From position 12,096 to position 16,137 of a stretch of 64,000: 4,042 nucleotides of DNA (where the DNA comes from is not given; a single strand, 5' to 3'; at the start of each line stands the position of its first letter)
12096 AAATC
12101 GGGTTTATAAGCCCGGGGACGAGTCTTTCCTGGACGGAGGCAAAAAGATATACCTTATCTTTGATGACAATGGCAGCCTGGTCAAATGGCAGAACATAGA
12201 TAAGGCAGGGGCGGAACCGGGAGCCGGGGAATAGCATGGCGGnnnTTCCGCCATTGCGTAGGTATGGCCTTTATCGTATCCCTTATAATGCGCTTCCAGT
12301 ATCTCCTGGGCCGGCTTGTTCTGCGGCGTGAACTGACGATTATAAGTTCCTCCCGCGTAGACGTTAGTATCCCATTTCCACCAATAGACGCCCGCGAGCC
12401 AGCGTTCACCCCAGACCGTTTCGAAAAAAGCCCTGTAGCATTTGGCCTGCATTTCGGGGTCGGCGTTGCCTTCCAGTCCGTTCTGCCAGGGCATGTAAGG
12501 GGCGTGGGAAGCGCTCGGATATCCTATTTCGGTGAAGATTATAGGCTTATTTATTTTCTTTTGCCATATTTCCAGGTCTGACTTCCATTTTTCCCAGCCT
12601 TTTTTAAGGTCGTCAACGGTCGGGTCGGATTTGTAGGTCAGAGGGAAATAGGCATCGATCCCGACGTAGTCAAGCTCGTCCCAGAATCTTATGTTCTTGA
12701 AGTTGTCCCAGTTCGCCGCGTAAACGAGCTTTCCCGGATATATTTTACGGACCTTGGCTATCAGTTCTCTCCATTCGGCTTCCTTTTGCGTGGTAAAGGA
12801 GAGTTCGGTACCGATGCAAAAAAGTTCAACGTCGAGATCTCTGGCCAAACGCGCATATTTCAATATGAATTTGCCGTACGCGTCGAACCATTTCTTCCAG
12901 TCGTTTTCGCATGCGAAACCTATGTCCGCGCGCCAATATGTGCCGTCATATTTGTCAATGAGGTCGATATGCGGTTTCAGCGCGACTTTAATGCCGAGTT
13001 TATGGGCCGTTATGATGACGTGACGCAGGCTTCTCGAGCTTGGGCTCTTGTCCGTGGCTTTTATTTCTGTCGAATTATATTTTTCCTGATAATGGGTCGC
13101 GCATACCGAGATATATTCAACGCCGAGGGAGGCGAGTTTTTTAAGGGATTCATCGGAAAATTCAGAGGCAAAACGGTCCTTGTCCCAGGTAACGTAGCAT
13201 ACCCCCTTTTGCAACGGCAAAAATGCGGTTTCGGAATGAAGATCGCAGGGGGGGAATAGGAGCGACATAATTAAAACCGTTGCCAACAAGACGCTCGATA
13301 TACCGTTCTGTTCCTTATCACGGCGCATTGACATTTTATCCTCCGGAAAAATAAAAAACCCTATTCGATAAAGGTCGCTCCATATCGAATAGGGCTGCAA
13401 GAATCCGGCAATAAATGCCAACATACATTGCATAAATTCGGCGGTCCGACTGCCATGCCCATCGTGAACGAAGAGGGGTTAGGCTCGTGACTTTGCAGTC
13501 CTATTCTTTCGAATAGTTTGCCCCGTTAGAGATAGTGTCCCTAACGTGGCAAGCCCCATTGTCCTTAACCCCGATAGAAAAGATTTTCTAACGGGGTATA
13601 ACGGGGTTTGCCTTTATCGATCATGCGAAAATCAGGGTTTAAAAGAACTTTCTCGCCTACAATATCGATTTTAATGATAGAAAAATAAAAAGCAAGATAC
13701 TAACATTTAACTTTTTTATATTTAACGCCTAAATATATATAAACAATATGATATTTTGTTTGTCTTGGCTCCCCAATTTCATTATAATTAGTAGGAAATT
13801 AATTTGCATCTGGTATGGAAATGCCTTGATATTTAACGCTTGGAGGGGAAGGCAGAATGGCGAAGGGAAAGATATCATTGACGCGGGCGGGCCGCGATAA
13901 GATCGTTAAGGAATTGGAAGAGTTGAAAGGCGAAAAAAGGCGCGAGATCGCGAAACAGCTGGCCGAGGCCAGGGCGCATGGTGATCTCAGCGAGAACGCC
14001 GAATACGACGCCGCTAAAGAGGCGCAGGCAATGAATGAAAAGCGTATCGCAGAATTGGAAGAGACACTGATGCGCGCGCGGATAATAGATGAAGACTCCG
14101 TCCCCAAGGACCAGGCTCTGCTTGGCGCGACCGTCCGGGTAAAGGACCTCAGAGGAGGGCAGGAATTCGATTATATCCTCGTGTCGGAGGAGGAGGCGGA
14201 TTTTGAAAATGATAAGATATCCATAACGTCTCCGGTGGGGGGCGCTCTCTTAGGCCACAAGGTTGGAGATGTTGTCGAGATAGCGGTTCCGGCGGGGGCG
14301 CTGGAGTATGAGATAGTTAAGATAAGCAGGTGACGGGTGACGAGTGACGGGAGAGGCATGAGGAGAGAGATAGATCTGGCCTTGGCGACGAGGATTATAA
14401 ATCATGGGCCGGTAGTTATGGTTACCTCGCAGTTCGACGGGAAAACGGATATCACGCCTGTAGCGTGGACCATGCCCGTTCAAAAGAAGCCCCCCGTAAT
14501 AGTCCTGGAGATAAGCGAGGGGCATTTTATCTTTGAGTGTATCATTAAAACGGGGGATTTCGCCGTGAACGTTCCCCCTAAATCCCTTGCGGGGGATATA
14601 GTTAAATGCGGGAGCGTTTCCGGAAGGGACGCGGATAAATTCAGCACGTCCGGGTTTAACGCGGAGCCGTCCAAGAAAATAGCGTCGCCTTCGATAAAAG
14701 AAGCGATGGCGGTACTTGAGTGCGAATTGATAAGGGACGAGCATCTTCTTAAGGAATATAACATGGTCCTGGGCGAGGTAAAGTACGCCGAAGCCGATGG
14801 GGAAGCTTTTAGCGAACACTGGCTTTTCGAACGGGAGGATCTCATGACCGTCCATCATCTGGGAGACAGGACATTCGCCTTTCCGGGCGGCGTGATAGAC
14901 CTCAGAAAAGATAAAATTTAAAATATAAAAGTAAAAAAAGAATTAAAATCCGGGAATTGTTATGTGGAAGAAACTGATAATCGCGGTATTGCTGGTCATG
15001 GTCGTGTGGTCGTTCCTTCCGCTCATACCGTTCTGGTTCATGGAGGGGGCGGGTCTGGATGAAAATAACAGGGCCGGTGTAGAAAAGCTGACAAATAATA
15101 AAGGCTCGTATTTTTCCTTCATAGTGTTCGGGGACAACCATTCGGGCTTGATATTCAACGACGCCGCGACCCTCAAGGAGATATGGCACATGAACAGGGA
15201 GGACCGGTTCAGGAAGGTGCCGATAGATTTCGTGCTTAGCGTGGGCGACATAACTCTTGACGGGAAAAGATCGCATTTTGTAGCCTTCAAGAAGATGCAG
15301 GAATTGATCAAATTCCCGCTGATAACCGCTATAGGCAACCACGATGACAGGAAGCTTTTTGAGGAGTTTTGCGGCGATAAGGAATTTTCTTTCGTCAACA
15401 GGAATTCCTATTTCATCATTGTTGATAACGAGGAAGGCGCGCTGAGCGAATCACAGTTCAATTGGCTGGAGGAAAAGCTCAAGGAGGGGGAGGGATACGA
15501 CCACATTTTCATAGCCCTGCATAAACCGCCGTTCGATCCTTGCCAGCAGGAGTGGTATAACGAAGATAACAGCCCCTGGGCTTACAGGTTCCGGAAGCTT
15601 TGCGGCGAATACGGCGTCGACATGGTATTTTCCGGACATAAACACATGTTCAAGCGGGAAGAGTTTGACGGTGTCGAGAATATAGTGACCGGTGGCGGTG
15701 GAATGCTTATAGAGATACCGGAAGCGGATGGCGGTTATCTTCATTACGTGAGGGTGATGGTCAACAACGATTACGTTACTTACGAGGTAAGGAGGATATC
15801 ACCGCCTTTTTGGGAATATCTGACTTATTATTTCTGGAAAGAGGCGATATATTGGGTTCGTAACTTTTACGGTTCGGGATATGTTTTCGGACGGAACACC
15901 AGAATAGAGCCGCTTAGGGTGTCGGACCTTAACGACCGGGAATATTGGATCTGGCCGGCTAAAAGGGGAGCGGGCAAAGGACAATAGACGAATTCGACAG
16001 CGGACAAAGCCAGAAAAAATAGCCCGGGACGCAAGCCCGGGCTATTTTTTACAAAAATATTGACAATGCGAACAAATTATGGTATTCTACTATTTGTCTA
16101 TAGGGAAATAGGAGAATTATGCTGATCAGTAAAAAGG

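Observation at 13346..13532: c-di-GMP-I (GEMM) riboswitch-like leader with its own terminator controlling a secreted GH5/GH113-like glycoside hydrolase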

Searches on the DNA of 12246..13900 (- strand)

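Call 12: search_rna_families(sources=[L002, L003, L004, L005, L006, L007, L008, L009, L010, L011, L012, L013, L014, L015, L016, L017, L018, L019], threshold=gathering)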
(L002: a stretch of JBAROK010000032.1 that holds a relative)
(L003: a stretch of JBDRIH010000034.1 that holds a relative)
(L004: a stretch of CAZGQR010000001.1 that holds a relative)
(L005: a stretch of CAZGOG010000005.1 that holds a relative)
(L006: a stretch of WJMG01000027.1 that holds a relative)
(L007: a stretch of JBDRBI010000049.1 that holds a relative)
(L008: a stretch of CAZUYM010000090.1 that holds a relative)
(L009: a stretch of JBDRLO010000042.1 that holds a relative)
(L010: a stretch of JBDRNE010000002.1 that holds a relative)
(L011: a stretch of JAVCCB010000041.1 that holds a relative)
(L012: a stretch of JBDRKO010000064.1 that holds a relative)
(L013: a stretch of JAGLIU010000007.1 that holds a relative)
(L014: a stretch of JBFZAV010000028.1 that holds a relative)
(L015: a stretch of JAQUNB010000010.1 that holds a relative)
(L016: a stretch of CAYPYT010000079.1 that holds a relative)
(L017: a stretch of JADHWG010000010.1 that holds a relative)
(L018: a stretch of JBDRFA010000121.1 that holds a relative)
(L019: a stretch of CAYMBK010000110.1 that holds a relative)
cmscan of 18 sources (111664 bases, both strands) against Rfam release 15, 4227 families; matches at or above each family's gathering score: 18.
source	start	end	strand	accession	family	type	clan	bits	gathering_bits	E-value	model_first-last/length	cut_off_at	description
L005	2811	2899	+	RF01051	c-di-GMP-I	Cis-reg; riboswitch;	CL00126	77.7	35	2.5e-13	1-87/87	no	c-di-GMP-I riboswitch aptamer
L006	2796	2885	+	RF01051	c-di-GMP-I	Cis-reg; riboswitch;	CL00126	70.6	35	1.4e-11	1-87/87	no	c-di-GMP-I riboswitch aptamer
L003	2799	2888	+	RF01051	c-di-GMP-I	Cis-reg; riboswitch;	CL00126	68.9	35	3.6e-11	1-87/87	no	c-di-GMP-I riboswitch aptamer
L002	2778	2869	+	RF01051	c-di-GMP-I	Cis-reg; riboswitch;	CL00126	67.7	35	7.2e-11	1-87/87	no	c-di-GMP-I riboswitch aptamer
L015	2812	2910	+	RF01051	c-di-GMP-I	Cis-reg; riboswitch;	CL00126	67.4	35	8.6e-11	1-87/87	no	c-di-GMP-I riboswitch aptamer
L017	2763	2862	+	RF01051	c-di-GMP-I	Cis-reg; riboswitch;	CL00126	67.2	35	9.4e-11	1-87/87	no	c-di-GMP-I riboswitch aptamer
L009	1073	1163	+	RF01051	c-di-GMP-I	Cis-reg; riboswitch;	CL00126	66.7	35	1.2e-10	1-87/87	no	c-di-GMP-I riboswitch aptamer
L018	2812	2900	+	RF01051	c-di-GMP-I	Cis-reg; riboswitch;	CL00126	66.2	35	1.7e-10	1-87/87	no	c-di-GMP-I riboswitch aptamer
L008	1869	1957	+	RF01051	c-di-GMP-I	Cis-reg; riboswitch;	CL00126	65.6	35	2.4e-10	1-87/87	no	c-di-GMP-I riboswitch aptamer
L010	343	433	+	RF01051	c-di-GMP-I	Cis-reg; riboswitch;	CL00126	65.1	35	3.1e-10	1-87/87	no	c-di-GMP-I riboswitch aptamer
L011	2806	2894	+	RF01051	c-di-GMP-I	Cis-reg; riboswitch;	CL00126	64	35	5.7e-10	1-87/87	no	c-di-GMP-I riboswitch aptamer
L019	273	362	+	RF01051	c-di-GMP-I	Cis-reg; riboswitch;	CL00126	63.7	35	7e-10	1-87/87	no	c-di-GMP-I riboswitch aptamer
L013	2783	2873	+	RF01051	c-di-GMP-I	Cis-reg; riboswitch;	CL00126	62.2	35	1.5e-09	1-87/87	no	c-di-GMP-I riboswitch aptamer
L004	2803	2892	+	RF01051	c-di-GMP-I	Cis-reg; riboswitch;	CL00126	60.2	35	4.9e-09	1-87/87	no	c-di-GMP-I riboswitch aptamer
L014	1261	1352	+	RF01051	c-di-GMP-I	Cis-reg; riboswitch;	CL00126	57.8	35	1.9e-08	1-87/87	no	c-di-GMP-I riboswitch aptamer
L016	231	328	+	RF01051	c-di-GMP-I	Cis-reg; riboswitch;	CL00126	57.6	35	2.1e-08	1-87/87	no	c-di-GMP-I riboswitch aptamer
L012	2785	2915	+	RF01051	c-di-GMP-I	Cis-reg; riboswitch;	CL00126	55.7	35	6.3e-08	1-87/87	no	c-di-GMP-I riboswitch aptamer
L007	2352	2432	+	RF01051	c-di-GMP-I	Cis-reg; riboswitch;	CL00126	43.7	35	5.2e-05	1-87/87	no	c-di-GMP-I riboswitch aptamer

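Call 13: search_rna_families(sources=[L020, L021, L022, L023, L024, L025, L026, L027, L028, L029, L030, L031, L032, L033, L034, L035], threshold=gathering)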
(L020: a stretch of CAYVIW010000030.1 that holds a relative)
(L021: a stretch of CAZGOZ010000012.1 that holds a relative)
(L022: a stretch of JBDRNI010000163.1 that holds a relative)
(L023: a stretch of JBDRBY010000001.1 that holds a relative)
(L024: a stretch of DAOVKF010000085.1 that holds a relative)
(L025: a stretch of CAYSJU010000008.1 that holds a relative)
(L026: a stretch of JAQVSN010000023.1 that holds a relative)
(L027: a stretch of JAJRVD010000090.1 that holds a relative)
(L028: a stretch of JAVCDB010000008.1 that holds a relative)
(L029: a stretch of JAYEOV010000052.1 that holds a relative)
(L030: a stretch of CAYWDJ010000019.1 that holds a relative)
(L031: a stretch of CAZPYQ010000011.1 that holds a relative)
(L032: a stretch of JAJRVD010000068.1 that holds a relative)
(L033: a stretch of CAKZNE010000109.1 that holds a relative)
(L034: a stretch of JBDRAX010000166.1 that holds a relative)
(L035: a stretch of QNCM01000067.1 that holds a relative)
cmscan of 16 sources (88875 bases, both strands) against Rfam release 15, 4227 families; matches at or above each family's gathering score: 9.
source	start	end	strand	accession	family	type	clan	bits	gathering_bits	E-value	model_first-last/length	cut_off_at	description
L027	2790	2878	+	RF01051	c-di-GMP-I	Cis-reg; riboswitch;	CL00126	70.3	35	1.3e-11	1-87/87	no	c-di-GMP-I riboswitch aptamer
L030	2818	2906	+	RF01051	c-di-GMP-I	Cis-reg; riboswitch;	CL00126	68.2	35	4.4e-11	1-87/87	no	c-di-GMP-I riboswitch aptamer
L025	2760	2855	+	RF01051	c-di-GMP-I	Cis-reg; riboswitch;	CL00126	67.7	35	5.8e-11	1-87/87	no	c-di-GMP-I riboswitch aptamer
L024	2755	2848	+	RF03167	c-di-GMP-I-GGC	Cis-reg; riboswitch;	CL00126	66.9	59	1.8e-13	1-80/80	no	c-di-GMP-I-GGC riboswitch aptamer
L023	2844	2933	+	RF01051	c-di-GMP-I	Cis-reg; riboswitch;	CL00126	66.2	35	1.4e-10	1-87/87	no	c-di-GMP-I riboswitch aptamer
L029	2696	2785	+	RF01051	c-di-GMP-I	Cis-reg; riboswitch;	CL00126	65.8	35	1.7e-10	1-87/87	no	c-di-GMP-I riboswitch aptamer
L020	2784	2873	+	RF01051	c-di-GMP-I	Cis-reg; riboswitch;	CL00126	65.7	35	1.8e-10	1-87/87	no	c-di-GMP-I riboswitch aptamer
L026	2810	2900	+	RF01051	c-di-GMP-I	Cis-reg; riboswitch;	CL00126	63.8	35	5.2e-10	1-87/87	no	c-di-GMP-I riboswitch aptamer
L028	2740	2872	+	RF01051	c-di-GMP-I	Cis-reg; riboswitch;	CL00126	46.7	35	7.7e-06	1-87/87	no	c-di-GMP-I riboswitch aptamer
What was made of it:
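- One relative, L024, scores best against the variant model RF03167 (call 13).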

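Call 17: search_rna_families(source=window, start=13200, end=13900, threshold=evalue, max_evalue=10, show_alignments=3)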
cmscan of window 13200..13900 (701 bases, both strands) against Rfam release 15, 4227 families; matches with E-value up to 10: 6.
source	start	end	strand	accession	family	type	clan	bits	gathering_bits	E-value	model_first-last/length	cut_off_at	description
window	13437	13532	-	RF01051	c-di-GMP-I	Cis-reg; riboswitch;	CL00126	62.1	35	1e-11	1-87/87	no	c-di-GMP-I riboswitch aptamer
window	13708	13759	-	RF02584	KRAS_3UTR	Cis-reg;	-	25.4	49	1.4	1-49/49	no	KRAS 3' UTR cis-regulatory element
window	13666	13688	-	RF00390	TYMV_upPK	Cis-reg;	-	17.7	38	0.79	1-23/23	no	turnip yellow mosaic virus upstream pseudo-knot (TYMV_upPK)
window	13563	13612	+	RF01705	Flavo-1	Gene; sRNA;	-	15.5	42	2.8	1-76/76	no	Flavo-1 RNA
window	13569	13637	+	RF00315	snoJ33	Gene; snRNA; snoRNA; CD-box;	-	14.4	45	7.7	1-81/81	no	Small nucleolar RNA J33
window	13350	13485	-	RF03000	LOOT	Gene; sRNA;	-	14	46.4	5.5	1-121/121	no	LOOT RNA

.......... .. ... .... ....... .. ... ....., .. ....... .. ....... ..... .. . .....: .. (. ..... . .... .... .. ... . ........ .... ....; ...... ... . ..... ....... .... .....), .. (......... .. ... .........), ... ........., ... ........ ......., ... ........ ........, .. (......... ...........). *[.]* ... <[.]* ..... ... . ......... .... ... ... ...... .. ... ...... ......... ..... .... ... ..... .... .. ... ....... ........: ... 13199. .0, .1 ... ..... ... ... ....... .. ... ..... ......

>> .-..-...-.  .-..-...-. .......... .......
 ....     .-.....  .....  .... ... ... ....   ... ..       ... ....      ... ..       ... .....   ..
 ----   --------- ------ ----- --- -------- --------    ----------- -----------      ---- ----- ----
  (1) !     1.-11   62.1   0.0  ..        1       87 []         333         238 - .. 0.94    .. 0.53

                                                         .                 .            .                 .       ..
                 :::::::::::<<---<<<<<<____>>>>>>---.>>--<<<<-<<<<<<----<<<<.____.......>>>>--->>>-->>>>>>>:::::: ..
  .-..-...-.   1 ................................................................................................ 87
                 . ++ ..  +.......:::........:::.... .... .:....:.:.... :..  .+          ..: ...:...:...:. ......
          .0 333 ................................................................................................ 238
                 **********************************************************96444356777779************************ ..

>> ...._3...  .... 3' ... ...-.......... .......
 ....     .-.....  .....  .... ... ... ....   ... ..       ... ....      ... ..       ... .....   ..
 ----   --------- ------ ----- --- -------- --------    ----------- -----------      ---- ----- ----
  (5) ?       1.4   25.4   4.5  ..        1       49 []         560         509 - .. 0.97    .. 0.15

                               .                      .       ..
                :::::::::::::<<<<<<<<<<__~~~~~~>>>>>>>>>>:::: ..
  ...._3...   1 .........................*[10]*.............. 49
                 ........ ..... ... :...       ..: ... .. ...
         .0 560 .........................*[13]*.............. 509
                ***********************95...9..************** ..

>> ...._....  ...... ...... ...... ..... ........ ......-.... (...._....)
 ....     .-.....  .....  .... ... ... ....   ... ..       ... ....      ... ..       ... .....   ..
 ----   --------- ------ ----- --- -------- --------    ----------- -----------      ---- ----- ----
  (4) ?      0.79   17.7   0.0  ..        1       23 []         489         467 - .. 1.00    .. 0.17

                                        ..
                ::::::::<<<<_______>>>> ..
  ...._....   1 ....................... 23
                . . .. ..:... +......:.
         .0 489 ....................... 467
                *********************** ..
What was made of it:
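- The insert has no Rfam match (call 17).
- Tried and rejected: A permissive Rfam scan of 13200-13900 gave only chance-level hits with E of 0.8 or more (call 17).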

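Call 21: search_rna_families(sources=[L036, L037, L038, L039, L040, L041, L042, L043, L044, L045, L046, L047, L048, L049, L050, L051, L052, L053, L055, L021], threshold=gathering)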
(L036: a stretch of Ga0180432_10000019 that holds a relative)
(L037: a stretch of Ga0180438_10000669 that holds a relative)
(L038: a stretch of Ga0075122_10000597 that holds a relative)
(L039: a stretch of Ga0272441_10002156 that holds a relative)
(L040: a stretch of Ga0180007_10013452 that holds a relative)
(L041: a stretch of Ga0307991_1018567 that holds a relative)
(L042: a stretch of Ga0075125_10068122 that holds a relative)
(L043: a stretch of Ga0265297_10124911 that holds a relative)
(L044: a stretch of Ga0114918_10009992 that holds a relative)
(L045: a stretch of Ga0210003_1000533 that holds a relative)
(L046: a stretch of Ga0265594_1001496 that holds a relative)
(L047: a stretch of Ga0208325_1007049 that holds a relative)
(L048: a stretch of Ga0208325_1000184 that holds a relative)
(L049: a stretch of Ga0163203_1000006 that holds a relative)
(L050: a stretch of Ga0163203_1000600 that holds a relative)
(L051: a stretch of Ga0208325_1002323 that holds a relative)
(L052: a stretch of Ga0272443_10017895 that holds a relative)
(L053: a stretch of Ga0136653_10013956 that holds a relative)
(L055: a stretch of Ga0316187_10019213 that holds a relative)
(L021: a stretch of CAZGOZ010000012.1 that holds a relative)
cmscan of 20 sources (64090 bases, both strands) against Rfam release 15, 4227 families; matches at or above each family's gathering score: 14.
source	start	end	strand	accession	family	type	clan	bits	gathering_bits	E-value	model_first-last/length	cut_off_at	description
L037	1011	1099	+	RF01051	c-di-GMP-I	Cis-reg; riboswitch;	CL00126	77.7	35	1.4e-13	1-87/87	no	c-di-GMP-I riboswitch aptamer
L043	119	205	+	RF01051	c-di-GMP-I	Cis-reg; riboswitch;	CL00126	74.7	35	8e-13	1-87/87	no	c-di-GMP-I riboswitch aptamer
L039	984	1074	+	RF01051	c-di-GMP-I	Cis-reg; riboswitch;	CL00126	73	35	2.1e-12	1-87/87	no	c-di-GMP-I riboswitch aptamer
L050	976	1067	+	RF01051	c-di-GMP-I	Cis-reg; riboswitch;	CL00126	69.7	35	1.4e-11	1-87/87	no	c-di-GMP-I riboswitch aptamer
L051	976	1067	+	RF01051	c-di-GMP-I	Cis-reg; riboswitch;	CL00126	69.7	35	1.4e-11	1-87/87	no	c-di-GMP-I riboswitch aptamer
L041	992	1081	+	RF01051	c-di-GMP-I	Cis-reg; riboswitch;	CL00126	69.1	35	1.8e-11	1-87/87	no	c-di-GMP-I riboswitch aptamer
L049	960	1055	+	RF01051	c-di-GMP-I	Cis-reg; riboswitch;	CL00126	67.7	35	4.2e-11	1-87/87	no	c-di-GMP-I riboswitch aptamer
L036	1003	1092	+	RF01051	c-di-GMP-I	Cis-reg; riboswitch;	CL00126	60.2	35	2.8e-09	1-87/87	no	c-di-GMP-I riboswitch aptamer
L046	988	1085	+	RF01051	c-di-GMP-I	Cis-reg; riboswitch;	CL00126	57.6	35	1.2e-08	1-87/87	no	c-di-GMP-I riboswitch aptamer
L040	508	638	+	RF01051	c-di-GMP-I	Cis-reg; riboswitch;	CL00126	55.7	35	3.6e-08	1-87/87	no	c-di-GMP-I riboswitch aptamer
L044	849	946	+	RF01051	c-di-GMP-I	Cis-reg; riboswitch;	CL00126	52.9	35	1.7e-07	1-87/87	no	c-di-GMP-I riboswitch aptamer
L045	970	1067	+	RF01051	c-di-GMP-I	Cis-reg; riboswitch;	CL00126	52.9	35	1.7e-07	1-87/87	no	c-di-GMP-I riboswitch aptamer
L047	484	581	+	RF01051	c-di-GMP-I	Cis-reg; riboswitch;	CL00126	52.3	35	2.3e-07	1-87/87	no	c-di-GMP-I riboswitch aptamer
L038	940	1072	+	RF01051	c-di-GMP-I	Cis-reg; riboswitch;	CL00126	46.7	35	5.5e-06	1-87/87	no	c-di-GMP-I riboswitch aptamer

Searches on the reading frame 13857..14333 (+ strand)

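Call 37: search_protein_families(library=pfam, proteins=[window:13857-14333:+], max_evalue=0.001)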
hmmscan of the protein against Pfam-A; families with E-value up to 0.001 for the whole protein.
window:13857-14333:+ (158 aa): 2 families
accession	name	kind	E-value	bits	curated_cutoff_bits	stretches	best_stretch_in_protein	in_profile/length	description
PF03449.20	GreA_GreB_N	-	8.3e-27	93.6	24.5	1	7-76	2-71/71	Transcription elongation factor, N-terminal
PF01272.25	GreA_GreB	-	8.6e-25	87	26.9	1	83-157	2-76/77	Transcription elongation factor, GreA/GreB, C-term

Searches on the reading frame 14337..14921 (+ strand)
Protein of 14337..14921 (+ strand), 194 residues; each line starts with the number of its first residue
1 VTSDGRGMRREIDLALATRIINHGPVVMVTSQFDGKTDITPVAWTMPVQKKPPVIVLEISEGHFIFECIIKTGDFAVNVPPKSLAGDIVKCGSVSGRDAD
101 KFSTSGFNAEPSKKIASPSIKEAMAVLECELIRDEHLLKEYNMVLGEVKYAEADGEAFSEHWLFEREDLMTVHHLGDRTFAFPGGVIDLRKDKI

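Call 37: search_protein_families(library=pfam, proteins=[window:14337-14921:+], max_evalue=0.001)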
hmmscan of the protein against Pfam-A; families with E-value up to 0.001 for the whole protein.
window:14337-14921:+ (194 aa): 1 family
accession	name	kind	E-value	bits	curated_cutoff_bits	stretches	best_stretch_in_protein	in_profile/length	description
PF01613.24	Flavin_Reduct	-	3.7e-22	79.5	27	1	24-168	6-148/153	Flavin reductase like domain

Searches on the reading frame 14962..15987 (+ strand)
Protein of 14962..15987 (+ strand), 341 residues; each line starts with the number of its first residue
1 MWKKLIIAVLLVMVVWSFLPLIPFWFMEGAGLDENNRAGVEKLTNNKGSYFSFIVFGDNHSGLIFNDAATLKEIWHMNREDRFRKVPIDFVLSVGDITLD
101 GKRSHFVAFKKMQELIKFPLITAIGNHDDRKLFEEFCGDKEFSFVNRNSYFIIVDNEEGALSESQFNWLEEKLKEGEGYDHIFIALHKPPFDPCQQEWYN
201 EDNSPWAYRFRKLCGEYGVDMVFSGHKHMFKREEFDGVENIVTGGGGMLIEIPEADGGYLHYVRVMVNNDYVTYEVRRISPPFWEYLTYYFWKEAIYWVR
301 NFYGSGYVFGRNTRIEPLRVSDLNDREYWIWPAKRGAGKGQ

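Call 37: search_protein_families(library=pfam, proteins=[window:14962-15987:+], max_evalue=0.001)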
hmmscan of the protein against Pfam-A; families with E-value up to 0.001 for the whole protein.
window:14962-15987:+ (341 aa): 2 families
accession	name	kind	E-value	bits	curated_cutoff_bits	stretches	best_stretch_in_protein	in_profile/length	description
PF00149.33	Metallophos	-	5.4e-13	50.2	21.5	1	52-229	2-190/191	Calcineurin-like phosphoesterase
PF12850.12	Metallophos_2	-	3.2e-05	24.4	27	1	54-242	4-131/154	Calcineurin-like phosphoesterase superfamily domain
